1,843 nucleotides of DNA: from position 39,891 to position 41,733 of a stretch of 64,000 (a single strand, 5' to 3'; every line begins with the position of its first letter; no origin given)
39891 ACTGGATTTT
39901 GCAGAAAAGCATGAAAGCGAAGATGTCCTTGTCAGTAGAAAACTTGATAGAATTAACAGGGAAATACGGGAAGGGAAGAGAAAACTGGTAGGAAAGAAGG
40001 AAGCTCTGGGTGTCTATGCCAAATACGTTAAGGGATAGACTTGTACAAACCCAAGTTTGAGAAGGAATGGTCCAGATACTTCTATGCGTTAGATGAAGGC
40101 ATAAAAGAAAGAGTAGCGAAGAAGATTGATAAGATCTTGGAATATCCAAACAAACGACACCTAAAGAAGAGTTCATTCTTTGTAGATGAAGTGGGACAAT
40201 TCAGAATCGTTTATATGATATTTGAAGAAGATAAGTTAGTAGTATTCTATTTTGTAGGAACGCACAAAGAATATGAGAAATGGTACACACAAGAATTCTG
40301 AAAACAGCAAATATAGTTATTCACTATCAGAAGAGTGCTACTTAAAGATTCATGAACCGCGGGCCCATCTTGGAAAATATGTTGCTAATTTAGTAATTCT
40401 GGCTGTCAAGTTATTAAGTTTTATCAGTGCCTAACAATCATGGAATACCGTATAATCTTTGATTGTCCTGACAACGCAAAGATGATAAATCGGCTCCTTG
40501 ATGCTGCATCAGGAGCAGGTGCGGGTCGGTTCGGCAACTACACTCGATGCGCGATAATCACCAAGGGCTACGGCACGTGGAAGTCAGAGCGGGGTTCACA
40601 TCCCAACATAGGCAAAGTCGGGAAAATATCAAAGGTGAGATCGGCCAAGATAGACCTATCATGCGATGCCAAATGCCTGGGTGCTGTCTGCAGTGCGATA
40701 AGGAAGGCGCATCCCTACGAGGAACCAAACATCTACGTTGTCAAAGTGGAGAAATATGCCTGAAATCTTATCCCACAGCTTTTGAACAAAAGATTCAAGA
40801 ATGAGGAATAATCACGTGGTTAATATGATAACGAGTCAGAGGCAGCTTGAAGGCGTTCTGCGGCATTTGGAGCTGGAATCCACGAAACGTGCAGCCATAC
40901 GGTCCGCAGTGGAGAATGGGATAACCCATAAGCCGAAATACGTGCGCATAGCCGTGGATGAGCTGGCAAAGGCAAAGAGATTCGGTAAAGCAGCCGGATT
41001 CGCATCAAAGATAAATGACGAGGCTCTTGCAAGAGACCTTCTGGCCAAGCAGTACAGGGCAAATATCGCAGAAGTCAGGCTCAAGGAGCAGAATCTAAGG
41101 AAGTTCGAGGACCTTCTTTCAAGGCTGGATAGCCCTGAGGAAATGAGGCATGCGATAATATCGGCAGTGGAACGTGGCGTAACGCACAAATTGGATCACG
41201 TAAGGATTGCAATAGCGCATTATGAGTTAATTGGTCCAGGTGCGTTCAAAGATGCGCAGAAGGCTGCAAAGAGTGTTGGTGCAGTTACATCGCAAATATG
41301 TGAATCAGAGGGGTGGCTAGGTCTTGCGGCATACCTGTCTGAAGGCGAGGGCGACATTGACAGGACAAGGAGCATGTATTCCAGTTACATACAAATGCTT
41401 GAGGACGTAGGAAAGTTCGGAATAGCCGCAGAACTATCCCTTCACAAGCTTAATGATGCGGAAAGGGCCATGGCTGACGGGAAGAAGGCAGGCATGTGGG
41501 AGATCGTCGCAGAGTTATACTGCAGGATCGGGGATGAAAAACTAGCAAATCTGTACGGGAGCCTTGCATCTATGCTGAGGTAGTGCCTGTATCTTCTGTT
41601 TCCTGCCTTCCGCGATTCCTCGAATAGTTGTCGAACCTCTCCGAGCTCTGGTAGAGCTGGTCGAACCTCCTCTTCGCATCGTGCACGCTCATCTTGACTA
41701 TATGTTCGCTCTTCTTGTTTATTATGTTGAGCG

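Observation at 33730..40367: tRNA-Val(CAC) integration hotspot: 5.9-kb element with a mercury operon, then a second short cassette, all bounded by copies of the tRNA 3' end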

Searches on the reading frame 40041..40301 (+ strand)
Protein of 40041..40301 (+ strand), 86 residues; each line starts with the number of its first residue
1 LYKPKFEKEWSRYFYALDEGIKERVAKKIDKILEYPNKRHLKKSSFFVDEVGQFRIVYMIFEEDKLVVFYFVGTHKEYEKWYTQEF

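Call 9: search_protein_families(library=pfam, proteins=[window:40041-40301:+], max_evalue=0.01)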
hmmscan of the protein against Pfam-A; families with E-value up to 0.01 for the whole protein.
window:40041-40301:+ (86 aa): 2 families
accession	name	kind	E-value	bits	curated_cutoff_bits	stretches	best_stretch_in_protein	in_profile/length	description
PF05016.21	ParE_toxin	-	7.1e-06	26.9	23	1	2-77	3-87/89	ParE toxin of type II toxin-antitoxin system, parDE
PF09907.15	HigB_toxin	-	0.00019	22.1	27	1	45-80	36-73/74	HigB_toxin, RelE-like toxic component of a toxin-antitoxin system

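Call 22: search_protein_families(library=ncbifam, proteins=[window:40041-40301:+], max_evalue=0.1)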
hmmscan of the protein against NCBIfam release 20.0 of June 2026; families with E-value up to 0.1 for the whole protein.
window:40041-40301:+ (86 aa): 0 families

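Call 64: search_protein_families(library=phrogs, proteins=[window:40041-40301:+], max_evalue=0.01)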
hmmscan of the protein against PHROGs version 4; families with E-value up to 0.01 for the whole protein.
window:40041-40301:+ (86 aa): 2 families
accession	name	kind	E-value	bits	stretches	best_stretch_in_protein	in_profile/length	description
phrog_1213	-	moron, auxiliary metabolic gene and host takeover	1.2e-07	33.1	1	1-77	2-85/88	RelE-like toxin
phrog_5734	-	unknown function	0.0017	20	1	52-84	63-95/97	-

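Call 65: search_protein_families(library=padloc, proteins=[window:40041-40301:+], max_evalue=0.01)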
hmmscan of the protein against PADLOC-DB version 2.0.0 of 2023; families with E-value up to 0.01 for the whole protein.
window:40041-40301:+ (86 aa): 2 families
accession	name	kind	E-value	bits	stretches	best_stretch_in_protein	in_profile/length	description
PDLC03979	PD-Lambda-2_A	-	8.9e-05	21.2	1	34-81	44-92/97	-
PDLC03981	PD-Lambda-2_A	-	0.0018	16.8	1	52-81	63-92/94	-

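Call 77: find_encoding_contigs(protein=window:40041-40301:+, flank=3000, max_places=6)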
Protein window:40041-40301:+ (86 aa): 17 contigs read that carry it; 6 places shown.
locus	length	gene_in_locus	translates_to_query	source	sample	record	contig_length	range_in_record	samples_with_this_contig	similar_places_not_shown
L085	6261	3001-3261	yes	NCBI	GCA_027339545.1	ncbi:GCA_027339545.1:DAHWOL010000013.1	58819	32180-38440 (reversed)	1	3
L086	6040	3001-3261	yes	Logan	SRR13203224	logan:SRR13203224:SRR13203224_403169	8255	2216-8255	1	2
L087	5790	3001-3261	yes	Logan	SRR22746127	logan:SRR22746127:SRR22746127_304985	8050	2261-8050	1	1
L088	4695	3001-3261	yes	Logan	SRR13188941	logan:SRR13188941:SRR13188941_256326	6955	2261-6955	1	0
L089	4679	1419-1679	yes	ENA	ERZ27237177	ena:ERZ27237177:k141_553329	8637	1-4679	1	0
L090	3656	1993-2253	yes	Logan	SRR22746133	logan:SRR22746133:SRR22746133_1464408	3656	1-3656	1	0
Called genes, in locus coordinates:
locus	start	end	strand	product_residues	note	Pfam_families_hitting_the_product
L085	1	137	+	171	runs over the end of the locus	-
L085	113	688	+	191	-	PF00578:AhpC-TSA, PF08534:Redoxin (weak)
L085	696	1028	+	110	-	PF01022:HTH_5, PF01978:TrmB (weak)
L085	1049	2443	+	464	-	PF07992:Pyr_redox_2, PF13738:Pyr_redox_3, PF00070:Pyr_redox, PF02852:Pyr_redox_dim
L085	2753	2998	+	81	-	-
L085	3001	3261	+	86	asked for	PF05016:ParE_toxin (weak)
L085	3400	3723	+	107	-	-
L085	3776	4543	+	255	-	-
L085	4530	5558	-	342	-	-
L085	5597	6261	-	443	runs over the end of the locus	PF12704:MacB_PCD, PF02687:FtsX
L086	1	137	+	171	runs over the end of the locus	-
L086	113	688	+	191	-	PF00578:AhpC-TSA, PF08534:Redoxin (weak)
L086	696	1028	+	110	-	PF01022:HTH_5, PF01978:TrmB (weak)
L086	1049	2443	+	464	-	PF07992:Pyr_redox_2, PF13738:Pyr_redox_3, PF00070:Pyr_redox, PF02852:Pyr_redox_dim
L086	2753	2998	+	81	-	-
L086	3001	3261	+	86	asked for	PF05016:ParE_toxin (weak)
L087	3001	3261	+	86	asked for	PF05016:ParE_toxin (weak)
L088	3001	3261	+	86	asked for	PF05016:ParE_toxin (weak)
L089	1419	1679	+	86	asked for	PF05016:ParE_toxin (weak)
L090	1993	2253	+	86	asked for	PF05016:ParE_toxin (weak)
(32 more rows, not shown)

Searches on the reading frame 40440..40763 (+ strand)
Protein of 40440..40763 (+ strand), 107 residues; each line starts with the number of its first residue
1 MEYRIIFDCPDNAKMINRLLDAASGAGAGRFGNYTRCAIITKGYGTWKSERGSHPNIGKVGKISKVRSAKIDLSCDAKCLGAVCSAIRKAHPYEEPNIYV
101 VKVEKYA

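Call 9: search_protein_families(library=pfam, proteins=[window:40440-40763:+], max_evalue=0.01)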
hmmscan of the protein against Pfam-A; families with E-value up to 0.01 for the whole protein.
window:40440-40763:+ (107 aa): 1 family
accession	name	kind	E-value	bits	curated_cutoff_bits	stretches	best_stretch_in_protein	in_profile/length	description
PF03091.20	CutA1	-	0.0049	17.1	22.4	1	62-105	44-87/99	CutA1 divalent ion tolerance protein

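Call 12: find_encoding_contigs(protein=window:40440-40763:+, flank=10000, max_places=10)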
Protein window:40440-40763:+ (107 aa): 19 contigs read that carry it; 10 places shown.
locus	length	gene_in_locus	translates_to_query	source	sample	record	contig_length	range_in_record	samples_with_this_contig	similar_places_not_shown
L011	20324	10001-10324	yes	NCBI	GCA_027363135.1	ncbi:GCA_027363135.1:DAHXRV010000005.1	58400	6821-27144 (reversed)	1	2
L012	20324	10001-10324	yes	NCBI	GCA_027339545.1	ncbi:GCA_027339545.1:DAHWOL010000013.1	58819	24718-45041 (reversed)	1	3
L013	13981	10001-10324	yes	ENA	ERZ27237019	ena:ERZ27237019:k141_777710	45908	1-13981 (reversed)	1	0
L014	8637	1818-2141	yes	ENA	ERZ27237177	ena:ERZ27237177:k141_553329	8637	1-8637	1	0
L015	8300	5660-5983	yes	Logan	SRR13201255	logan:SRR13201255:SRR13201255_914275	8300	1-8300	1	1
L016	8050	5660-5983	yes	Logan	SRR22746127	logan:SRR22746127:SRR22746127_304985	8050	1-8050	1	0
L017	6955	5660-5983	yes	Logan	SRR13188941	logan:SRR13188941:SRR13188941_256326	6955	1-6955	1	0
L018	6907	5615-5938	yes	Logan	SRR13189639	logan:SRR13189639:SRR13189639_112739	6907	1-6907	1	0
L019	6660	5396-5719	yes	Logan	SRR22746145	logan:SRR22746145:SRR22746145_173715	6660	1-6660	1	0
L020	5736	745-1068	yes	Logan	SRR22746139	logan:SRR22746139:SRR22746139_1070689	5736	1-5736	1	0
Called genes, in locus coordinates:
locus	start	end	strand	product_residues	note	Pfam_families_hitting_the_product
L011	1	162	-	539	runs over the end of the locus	PF00171:Aldedh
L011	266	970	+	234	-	PF02616:SMC_ScpA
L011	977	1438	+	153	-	PF04079:SMC_ScpB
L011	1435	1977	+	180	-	PF13238:AAA_18 (faint)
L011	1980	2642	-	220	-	-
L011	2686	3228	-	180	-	PF01923:Cob_adeno_trans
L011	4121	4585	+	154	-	-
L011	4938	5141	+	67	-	-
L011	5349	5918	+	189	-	PF01209:Ubie_methyltran, PF13489:Methyltransf_23, PF05175:MTS (weak), PF08241:Methyltransf_11, PF08242:Methyltransf_12, PF13649:Methyltransf_25, PF13847:Methyltransf_31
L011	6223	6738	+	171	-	-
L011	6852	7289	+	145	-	PF00578:AhpC-TSA (weak), PF08534:Redoxin (weak)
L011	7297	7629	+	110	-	PF01022:HTH_5, PF01978:TrmB (weak)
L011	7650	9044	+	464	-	PF07992:Pyr_redox_2, PF13738:Pyr_redox_3, PF00070:Pyr_redox, PF02852:Pyr_redox_dim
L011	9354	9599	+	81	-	-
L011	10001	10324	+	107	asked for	-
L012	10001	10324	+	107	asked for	-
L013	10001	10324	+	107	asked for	-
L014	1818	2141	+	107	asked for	-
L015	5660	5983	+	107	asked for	-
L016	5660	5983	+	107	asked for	-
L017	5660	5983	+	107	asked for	-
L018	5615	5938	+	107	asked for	-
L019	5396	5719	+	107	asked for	-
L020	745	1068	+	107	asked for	-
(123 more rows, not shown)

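Call 64: search_protein_families(library=phrogs, proteins=[window:40440-40763:+], max_evalue=0.01)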
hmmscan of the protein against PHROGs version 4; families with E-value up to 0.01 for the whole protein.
window:40440-40763:+ (107 aa): 0 families

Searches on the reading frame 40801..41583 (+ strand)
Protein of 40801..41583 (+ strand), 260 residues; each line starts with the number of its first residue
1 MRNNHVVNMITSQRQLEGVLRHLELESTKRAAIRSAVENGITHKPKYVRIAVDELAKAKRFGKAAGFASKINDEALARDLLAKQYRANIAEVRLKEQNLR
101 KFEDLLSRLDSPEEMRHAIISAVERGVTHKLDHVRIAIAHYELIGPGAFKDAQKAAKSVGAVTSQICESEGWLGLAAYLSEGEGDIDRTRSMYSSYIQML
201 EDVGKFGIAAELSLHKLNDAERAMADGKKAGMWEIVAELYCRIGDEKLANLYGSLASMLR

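Call 29: find_homologous_proteins(query=window:40801-41583:+, max_evalue=0.001)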
Query window:40801-41583:+ (260 aa): 1 proteins with E <= 0.001 among 1297 candidates.
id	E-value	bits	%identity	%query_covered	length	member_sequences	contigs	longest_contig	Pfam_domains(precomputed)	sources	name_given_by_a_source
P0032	2.7e-156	536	99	98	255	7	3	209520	-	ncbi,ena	-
